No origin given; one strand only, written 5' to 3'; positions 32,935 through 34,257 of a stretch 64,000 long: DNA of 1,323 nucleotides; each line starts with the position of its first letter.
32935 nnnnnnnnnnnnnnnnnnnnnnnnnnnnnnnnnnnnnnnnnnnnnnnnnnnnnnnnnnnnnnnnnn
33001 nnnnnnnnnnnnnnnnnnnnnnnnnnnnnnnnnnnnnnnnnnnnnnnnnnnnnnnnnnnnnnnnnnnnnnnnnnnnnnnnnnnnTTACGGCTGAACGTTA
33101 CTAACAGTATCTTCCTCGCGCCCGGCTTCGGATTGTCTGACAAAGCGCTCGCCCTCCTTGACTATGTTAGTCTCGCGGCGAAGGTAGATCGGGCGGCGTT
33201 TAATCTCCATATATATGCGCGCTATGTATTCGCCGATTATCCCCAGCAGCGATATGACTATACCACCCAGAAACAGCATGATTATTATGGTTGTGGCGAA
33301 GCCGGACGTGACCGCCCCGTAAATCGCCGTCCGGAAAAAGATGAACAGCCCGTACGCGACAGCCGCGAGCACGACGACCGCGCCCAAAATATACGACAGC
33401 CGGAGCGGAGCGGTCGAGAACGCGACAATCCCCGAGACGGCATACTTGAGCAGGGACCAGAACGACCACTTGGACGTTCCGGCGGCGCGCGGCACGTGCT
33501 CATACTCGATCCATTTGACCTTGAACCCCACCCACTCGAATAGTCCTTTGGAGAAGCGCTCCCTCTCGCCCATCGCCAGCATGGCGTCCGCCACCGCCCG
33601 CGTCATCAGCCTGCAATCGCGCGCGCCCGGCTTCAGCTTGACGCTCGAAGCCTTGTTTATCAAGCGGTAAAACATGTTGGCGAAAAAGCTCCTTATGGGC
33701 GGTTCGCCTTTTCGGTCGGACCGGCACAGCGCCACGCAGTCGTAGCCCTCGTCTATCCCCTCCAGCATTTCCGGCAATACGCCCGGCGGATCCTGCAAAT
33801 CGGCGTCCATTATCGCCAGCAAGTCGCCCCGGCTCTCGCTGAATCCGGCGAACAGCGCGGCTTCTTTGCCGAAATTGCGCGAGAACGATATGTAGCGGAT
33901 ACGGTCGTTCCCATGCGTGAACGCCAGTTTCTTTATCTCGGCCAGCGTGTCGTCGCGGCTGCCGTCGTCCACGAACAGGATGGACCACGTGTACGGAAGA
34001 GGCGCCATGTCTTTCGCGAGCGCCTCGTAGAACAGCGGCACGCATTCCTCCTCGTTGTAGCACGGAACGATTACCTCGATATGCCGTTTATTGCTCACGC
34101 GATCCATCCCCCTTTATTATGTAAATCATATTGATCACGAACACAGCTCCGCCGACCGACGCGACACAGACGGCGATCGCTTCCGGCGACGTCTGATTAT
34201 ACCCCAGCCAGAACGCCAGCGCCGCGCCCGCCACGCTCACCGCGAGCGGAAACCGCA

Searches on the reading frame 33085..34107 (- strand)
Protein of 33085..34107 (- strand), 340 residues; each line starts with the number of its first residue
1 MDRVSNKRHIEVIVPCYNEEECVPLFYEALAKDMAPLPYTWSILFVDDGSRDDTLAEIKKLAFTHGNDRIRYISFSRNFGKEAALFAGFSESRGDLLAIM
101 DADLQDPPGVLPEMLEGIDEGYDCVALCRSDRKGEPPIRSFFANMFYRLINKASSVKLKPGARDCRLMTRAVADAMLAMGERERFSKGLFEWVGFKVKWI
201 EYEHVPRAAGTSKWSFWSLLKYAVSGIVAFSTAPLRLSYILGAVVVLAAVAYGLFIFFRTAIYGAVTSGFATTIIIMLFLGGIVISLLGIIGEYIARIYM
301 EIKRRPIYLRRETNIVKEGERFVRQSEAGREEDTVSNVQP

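Call 8: search_protein_families(library=pfam, proteins=[window:33085-34107:-], max_evalue=0.01)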
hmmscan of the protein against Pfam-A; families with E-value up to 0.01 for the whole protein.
window:33085-34107:- (340 aa): 3 families
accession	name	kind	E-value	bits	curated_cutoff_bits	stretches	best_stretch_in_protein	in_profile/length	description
PF00535.33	Glycos_transf_2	-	3.3e-31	108.9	23.3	1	12-173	2-164/168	Glycosyl transferase family 2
PF13641.12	Glyco_tranf_2_3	-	5.4e-09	36.8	27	1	10-131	3-125/230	Glycosyltransferase like family 2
PF10111.15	Glyco_tranf_2_2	-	0.00012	22.2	27.3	1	12-104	2-92/276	Glycosyltransferase like family 2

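Call 43: search_protein_families(library=ncbifam, proteins=[window:33085-34107:-], max_evalue=0.001)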
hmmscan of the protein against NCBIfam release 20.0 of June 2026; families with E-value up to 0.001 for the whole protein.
window:33085-34107:- (340 aa): 14 families
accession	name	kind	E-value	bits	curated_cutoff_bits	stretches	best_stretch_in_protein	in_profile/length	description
NF047588.1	GlcsyltransPgfSStrep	equivalog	3.2e-92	309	500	1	10-315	3-307/308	glycosyltransferase PgfS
NF007986.1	PRK10714.1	equivalog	6.5e-50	169.9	529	1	8-310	6-308/316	undecaprenyl-phosphate 4-deoxy-4-formamido-L-arabinose transferase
TIGR03937.1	PgaC_IcaA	equivalog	5.2e-13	48.7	422.3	1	6-103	43-135/407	poly-beta-1,6-N-acetyl-D-glucosamine synthase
NF041875.1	EPS_EpsD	equivalog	1.1e-10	41.4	370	1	11-159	2-149/325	exopolysaccharide biosynthesis glycosyltransferase EpsD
TIGR03965.1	mycofact_glyco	equivalog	8.6e-10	38.1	280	1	6-118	72-179/467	mycofactocin biosynthesis glycosyltransferase MftF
NF010496.0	PRK13915.1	equivalog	2.7e-09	36.5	262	1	5-108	28-131/307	glucosyl-3-phosphoglycerate synthase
TIGR04242.1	nodulat_NodC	equivalog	1.2e-08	34.4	550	1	8-104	48-142/395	chitooligosaccharide synthase NodC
NF047683.1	TeichurnBiosyTuaG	equivalog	5.1e-08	32.9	400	1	6-105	4-98/252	teichuronic acid biosynthesis protein TuaG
NF007482.0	PRK10073.1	equivalog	1.6e-07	30.7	423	1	5-130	3-122/334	glycosyltransferase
TIGR04283.1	glyco_like_mftF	equivalog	1.2e-06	28.3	182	1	11-118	2-97/221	TIGR04283 family arsenosugar biosynthesis glycosyltransferase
NF038302.1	EPS_HpsE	equivalog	4.8e-06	25.7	300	1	10-103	3-96/307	hormogonium polysaccharide biosynthesis glycosyltransferase HpsE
TIGR04182.1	glyco_TIGR04182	equivalog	7.1e-05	22.3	325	0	11-125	3-105/293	S-layer glycoprotein N-glycosyltransferase AglJ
NF045692.1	OglycostaseCruG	equivalog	7.9e-05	21.7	600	1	9-128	42-163/386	2'-O-glycosyltransferase CruG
NF058614.1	PPMAGASynPpgS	equivalog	0.00076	19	370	0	12-176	4-165/226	polyprenyl-phospho-N-acetylgalactosaminyl synthase PpgS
